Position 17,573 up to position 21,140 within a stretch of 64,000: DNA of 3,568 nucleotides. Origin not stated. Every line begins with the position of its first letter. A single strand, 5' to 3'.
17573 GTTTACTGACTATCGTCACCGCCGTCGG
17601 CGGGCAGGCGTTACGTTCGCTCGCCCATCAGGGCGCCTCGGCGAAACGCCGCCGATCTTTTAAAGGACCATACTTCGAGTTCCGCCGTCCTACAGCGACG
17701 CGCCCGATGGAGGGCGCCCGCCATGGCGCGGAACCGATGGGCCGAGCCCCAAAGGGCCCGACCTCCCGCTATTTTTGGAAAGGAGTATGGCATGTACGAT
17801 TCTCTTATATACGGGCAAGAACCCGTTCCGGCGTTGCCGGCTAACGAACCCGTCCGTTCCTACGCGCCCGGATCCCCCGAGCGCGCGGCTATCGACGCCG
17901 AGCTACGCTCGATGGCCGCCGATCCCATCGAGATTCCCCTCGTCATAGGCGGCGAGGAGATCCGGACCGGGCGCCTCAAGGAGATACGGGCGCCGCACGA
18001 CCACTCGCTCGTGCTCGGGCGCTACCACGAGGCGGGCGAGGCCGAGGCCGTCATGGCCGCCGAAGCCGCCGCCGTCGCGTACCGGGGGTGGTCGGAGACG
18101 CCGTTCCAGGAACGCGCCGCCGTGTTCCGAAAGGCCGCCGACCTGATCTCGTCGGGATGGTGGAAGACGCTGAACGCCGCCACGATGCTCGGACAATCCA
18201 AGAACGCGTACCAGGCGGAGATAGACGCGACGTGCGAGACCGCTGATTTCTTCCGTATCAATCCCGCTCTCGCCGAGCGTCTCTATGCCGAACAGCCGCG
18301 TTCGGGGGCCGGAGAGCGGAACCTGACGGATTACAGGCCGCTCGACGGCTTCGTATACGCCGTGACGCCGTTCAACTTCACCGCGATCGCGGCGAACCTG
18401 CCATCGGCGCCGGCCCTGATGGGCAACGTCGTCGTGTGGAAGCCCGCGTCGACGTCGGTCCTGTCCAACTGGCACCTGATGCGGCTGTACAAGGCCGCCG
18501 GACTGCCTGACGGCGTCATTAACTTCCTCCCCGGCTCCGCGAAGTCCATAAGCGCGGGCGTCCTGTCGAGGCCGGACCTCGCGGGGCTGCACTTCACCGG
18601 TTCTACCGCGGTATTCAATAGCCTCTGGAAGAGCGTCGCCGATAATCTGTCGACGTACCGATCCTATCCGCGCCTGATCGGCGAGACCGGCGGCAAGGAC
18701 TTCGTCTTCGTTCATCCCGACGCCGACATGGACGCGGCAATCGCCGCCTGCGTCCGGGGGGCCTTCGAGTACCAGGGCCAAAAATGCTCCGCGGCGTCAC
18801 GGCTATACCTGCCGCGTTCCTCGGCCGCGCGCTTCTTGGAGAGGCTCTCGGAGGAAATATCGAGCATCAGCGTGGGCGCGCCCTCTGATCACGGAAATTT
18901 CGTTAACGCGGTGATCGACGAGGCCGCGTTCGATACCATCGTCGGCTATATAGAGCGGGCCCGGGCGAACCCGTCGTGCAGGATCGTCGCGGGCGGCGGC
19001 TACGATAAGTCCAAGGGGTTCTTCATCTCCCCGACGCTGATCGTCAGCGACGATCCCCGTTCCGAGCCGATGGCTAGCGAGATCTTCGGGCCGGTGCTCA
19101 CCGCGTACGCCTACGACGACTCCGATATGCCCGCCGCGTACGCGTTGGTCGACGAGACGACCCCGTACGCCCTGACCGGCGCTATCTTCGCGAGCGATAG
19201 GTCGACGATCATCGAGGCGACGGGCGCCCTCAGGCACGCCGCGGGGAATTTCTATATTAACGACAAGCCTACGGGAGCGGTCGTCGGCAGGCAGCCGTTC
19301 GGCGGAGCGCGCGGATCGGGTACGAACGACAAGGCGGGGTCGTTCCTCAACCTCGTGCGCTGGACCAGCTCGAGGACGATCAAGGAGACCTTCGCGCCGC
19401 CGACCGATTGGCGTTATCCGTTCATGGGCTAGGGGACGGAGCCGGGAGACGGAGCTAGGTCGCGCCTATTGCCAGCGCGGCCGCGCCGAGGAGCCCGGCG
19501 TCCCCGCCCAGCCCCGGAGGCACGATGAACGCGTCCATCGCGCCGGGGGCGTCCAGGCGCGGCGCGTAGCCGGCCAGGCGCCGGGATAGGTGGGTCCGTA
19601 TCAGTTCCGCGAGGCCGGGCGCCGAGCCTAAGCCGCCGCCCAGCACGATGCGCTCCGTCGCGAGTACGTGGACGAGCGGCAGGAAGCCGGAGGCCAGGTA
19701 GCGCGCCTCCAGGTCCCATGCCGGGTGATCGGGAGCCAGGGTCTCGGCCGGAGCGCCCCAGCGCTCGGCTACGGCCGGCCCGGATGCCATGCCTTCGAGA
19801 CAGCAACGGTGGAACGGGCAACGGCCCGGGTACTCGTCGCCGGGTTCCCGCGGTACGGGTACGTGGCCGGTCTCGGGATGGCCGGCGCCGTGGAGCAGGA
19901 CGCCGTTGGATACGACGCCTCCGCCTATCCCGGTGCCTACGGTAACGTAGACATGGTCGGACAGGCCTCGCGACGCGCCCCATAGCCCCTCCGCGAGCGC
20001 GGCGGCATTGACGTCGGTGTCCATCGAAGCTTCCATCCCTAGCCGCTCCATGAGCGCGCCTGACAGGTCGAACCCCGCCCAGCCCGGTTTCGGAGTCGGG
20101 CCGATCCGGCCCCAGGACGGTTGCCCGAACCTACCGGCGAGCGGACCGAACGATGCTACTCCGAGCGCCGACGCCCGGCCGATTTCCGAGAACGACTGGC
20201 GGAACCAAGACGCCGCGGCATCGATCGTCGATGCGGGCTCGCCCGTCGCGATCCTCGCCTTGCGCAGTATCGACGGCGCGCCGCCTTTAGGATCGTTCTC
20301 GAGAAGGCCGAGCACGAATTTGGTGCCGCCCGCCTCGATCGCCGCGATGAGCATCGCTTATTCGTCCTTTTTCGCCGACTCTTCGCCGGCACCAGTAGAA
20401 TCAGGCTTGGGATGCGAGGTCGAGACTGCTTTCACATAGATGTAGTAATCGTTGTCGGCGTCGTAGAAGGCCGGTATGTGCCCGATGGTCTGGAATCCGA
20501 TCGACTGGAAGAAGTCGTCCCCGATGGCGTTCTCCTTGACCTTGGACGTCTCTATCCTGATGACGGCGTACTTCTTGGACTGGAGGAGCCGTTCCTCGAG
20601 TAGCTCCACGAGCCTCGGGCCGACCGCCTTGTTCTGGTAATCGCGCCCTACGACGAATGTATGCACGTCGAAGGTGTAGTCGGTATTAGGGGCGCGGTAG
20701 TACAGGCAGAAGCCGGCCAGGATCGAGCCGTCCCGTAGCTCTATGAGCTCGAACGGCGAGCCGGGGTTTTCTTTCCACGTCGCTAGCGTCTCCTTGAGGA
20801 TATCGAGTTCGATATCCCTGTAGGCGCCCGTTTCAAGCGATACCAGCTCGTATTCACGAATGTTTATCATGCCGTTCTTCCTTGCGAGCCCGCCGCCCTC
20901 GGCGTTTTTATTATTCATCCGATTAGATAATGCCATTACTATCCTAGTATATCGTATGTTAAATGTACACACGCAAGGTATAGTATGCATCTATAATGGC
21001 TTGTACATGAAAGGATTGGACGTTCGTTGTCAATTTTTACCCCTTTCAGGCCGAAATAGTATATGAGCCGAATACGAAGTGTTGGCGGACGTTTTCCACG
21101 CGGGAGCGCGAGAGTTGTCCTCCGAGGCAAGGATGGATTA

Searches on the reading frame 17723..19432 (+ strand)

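Call 81: search_protein_families(library=pfam, proteins=[window:17723-19432:+], max_evalue=0.00001)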
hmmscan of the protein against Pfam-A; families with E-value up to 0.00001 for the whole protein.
window:17723-19432:+ (569 aa): 1 family
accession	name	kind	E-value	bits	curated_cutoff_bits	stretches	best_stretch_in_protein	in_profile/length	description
PF00171.27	Aldedh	-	1.9e-98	330.5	23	1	88-540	11-449/461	Aldehyde dehydrogenase family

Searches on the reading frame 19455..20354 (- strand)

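Call 81: search_protein_families(library=pfam, proteins=[window:19455-20354:-], max_evalue=0.00001)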
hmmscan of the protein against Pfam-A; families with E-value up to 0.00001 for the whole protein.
window:19455-20354:- (299 aa): 1 family
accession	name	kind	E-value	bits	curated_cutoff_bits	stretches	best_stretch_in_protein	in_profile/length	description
PF00480.26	ROK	-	4.1e-49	168.1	22.9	1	4-296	2-292/294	ROK family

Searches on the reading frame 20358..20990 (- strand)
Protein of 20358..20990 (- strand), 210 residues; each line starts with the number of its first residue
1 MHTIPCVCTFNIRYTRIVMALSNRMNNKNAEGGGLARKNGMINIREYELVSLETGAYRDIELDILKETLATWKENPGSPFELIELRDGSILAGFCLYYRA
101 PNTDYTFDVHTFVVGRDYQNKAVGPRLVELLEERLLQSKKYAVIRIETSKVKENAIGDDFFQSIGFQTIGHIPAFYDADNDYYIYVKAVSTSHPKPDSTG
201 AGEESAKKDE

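Call 81: search_protein_families(library=pfam, proteins=[window:20358-20990:-], max_evalue=0.00001)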
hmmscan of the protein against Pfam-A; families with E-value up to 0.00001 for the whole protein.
window:20358-20990:- (210 aa): 1 family
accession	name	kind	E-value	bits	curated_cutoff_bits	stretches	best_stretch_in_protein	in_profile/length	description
PF00583.31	Acetyltransf_1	-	7.6e-07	29.9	20.7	1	51-166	6-116/116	Acetyltransferase (GNAT) family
